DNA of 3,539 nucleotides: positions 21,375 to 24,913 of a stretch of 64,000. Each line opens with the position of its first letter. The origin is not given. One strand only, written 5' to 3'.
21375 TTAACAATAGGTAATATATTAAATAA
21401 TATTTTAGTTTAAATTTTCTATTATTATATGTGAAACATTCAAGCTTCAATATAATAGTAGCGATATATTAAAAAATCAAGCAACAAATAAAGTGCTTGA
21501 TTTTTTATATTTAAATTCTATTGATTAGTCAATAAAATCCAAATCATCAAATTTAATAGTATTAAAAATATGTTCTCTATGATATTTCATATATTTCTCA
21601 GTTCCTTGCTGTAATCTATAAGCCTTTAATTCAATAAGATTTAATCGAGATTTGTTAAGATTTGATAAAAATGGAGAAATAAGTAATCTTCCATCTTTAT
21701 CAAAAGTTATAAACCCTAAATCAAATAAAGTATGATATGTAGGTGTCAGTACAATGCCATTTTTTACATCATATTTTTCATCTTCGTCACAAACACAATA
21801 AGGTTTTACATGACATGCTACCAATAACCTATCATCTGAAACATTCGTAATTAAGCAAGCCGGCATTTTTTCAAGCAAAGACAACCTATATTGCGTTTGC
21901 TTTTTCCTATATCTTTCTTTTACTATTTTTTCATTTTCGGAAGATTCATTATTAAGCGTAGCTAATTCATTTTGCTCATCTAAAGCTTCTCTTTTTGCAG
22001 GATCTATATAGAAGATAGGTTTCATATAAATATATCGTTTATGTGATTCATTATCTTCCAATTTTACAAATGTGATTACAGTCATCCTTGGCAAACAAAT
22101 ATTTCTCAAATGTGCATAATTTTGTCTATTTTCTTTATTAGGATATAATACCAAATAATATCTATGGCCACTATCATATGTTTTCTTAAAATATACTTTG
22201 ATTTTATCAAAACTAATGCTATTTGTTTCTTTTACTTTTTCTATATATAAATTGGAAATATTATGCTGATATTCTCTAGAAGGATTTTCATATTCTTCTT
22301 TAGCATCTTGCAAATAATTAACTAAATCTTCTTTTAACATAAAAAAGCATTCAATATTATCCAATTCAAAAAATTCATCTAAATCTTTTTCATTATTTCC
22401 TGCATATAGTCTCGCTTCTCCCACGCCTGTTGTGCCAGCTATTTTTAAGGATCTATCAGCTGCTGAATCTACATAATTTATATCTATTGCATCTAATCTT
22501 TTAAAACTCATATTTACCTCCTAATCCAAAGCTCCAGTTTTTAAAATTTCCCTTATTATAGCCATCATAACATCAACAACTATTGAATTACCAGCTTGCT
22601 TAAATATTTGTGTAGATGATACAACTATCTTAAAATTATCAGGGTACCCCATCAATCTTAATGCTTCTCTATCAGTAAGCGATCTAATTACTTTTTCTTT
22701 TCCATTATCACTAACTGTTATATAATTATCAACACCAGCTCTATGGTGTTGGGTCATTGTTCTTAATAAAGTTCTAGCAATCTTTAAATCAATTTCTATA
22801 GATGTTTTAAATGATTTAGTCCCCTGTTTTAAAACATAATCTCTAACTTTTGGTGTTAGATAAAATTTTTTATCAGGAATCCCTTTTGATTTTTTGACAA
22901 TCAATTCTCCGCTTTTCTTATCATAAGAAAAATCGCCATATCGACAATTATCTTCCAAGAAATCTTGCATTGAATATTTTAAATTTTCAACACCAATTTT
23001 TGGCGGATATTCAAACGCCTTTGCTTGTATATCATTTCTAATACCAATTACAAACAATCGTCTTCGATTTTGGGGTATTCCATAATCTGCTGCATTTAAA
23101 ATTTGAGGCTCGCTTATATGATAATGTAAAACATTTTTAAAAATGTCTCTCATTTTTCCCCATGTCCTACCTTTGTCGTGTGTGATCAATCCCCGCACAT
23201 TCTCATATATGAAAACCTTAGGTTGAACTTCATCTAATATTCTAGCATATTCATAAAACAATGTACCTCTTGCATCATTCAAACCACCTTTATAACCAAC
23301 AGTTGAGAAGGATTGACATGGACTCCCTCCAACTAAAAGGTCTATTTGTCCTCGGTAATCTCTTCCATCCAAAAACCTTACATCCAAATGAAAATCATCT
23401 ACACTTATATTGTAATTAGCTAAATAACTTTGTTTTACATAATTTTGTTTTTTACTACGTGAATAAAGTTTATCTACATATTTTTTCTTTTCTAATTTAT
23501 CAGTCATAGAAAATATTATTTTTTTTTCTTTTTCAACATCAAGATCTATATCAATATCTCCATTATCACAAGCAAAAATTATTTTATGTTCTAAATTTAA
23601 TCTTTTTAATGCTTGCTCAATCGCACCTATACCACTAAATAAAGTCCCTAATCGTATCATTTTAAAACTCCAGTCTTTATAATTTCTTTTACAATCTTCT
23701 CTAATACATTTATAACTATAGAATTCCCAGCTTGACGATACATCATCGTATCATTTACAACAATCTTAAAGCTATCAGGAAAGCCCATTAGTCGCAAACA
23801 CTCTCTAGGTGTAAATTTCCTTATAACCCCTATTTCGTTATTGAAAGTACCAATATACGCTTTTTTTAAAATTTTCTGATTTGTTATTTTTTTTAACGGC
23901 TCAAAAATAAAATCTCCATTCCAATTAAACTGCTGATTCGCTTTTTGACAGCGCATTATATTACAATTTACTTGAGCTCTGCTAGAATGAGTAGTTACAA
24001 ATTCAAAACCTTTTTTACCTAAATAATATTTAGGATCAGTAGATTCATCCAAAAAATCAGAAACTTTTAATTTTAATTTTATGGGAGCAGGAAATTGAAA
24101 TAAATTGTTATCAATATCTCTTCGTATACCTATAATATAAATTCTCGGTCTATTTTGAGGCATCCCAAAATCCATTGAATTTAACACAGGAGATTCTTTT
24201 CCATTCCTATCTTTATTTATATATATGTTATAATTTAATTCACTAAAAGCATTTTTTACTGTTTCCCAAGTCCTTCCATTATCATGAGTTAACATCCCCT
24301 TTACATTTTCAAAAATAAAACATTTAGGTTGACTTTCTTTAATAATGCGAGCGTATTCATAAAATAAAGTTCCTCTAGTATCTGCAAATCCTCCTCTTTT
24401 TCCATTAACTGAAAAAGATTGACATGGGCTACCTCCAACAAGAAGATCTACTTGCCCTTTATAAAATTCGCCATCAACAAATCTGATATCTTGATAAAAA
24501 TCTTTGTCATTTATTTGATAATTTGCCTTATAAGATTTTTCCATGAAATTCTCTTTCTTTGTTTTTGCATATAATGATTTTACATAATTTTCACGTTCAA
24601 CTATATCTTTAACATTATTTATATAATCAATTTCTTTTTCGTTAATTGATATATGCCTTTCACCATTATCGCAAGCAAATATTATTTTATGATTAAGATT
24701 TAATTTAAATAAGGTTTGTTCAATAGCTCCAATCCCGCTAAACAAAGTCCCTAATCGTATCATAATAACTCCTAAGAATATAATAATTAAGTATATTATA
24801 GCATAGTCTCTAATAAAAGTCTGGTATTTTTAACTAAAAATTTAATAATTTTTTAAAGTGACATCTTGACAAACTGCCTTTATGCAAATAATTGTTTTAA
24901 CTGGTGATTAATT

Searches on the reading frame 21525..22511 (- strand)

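Call 29: search_protein_families(library=pfam, proteins=[window:21525-22511:-], max_evalue=0.01)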
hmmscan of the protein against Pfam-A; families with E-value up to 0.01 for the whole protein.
window:21525-22511:- (328 aa): 1 family
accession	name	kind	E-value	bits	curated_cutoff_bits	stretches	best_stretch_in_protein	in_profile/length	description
PF13391.12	HNH_2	-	9.4e-10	38.6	21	1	219-271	1-66/66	HNH endonuclease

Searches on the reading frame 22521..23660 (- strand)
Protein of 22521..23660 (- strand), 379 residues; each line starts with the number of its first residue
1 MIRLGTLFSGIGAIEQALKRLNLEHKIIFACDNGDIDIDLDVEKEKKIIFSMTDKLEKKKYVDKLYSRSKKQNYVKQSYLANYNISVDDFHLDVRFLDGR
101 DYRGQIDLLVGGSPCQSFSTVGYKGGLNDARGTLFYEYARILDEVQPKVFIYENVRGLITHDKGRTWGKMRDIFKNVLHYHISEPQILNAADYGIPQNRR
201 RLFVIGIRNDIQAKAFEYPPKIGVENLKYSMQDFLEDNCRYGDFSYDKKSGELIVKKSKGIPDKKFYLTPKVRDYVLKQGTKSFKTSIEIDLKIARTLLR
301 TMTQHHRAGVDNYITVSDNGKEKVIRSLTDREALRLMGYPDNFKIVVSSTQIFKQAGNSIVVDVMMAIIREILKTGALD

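Call 30: search_protein_families(library=pfam, proteins=[window:22521-23660:-], max_evalue=0.01)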
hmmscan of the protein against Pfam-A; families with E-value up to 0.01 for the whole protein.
window:22521-23660:- (379 aa): 1 family
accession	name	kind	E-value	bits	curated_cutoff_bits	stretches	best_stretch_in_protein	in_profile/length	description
PF00145.23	DNA_methylase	-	7.3e-67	226.5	22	1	66-374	25-324/324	C-5 cytosine-specific DNA methylase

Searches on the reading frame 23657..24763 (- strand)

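Call 30: search_protein_families(library=pfam, proteins=[window:23657-24763:-], max_evalue=0.01)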
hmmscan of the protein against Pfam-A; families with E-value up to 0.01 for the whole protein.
window:23657-24763:- (368 aa): 1 family
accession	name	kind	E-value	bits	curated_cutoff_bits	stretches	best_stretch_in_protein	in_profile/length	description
PF00145.23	DNA_methylase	-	3.3e-73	247.4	22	1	64-363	24-324/324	C-5 cytosine-specific DNA methylase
